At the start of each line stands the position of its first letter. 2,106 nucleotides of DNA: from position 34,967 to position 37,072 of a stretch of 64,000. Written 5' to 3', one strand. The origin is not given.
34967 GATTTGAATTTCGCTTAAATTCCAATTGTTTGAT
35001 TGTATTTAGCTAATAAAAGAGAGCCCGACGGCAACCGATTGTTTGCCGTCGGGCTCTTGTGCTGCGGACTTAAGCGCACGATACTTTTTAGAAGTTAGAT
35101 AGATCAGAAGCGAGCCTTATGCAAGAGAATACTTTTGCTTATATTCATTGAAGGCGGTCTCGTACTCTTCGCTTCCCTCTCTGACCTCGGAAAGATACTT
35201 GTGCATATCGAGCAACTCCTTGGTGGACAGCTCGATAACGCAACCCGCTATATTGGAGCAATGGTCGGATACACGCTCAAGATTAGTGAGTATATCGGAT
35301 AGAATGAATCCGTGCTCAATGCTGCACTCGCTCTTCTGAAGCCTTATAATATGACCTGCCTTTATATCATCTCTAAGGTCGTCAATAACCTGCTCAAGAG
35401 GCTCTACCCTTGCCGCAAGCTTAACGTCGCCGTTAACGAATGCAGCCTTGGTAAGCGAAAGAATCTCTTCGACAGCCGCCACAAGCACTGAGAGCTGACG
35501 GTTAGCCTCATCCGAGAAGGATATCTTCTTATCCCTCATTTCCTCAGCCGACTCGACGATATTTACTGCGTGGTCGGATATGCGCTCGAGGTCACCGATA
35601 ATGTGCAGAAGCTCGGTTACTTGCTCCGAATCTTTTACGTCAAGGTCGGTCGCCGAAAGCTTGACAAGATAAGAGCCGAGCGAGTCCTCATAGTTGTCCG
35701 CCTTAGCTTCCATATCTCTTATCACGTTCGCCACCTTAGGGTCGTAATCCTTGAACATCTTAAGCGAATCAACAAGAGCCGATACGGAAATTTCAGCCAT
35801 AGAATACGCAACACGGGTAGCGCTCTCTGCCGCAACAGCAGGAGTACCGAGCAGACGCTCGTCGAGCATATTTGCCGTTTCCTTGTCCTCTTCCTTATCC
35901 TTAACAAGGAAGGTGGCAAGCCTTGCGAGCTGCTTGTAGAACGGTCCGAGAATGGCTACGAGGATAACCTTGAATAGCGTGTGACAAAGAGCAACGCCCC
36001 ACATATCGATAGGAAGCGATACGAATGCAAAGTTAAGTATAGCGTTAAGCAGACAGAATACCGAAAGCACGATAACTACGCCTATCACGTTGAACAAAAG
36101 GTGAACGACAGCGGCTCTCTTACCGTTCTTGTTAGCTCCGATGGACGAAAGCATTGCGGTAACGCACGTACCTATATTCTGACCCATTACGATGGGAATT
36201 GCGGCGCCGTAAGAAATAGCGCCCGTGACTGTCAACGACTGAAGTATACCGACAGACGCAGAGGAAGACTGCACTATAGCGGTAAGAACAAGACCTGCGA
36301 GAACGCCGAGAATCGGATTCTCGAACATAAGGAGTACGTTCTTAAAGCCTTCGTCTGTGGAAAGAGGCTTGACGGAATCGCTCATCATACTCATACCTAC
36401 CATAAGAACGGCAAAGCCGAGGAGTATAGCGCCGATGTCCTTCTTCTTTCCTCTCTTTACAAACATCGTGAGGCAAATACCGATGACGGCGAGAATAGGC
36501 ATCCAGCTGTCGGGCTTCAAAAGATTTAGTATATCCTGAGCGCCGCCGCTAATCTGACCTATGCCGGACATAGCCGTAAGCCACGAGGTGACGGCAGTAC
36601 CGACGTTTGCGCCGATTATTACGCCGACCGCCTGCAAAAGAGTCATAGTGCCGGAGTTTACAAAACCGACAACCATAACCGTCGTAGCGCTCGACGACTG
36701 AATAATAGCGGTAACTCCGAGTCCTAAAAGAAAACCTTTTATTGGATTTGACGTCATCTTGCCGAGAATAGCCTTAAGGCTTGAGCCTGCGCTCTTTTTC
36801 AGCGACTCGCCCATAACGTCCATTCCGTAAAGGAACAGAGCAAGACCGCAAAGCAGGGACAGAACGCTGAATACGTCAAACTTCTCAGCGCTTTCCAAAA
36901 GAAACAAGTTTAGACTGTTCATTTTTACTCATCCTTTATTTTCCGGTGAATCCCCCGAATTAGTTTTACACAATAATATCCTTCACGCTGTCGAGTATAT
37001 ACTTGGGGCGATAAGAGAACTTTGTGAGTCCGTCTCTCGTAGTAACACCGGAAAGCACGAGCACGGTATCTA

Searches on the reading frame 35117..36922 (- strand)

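Call 81: search_protein_families(library=pfam, proteins=[window:35117-36922:-], max_evalue=0.00001)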
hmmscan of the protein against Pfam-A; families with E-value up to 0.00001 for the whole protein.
window:35117-36922:- (601 aa): 2 families
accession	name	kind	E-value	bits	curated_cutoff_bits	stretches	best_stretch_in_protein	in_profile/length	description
PF02690.20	Na_Pi_cotrans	-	2.3e-63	212.7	29.1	2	29-181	1-136/137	Na+/Pi-cotransporter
PF01895.24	PhoU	-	2e-32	111.8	23.5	2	374-458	3-88/89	PhoU domain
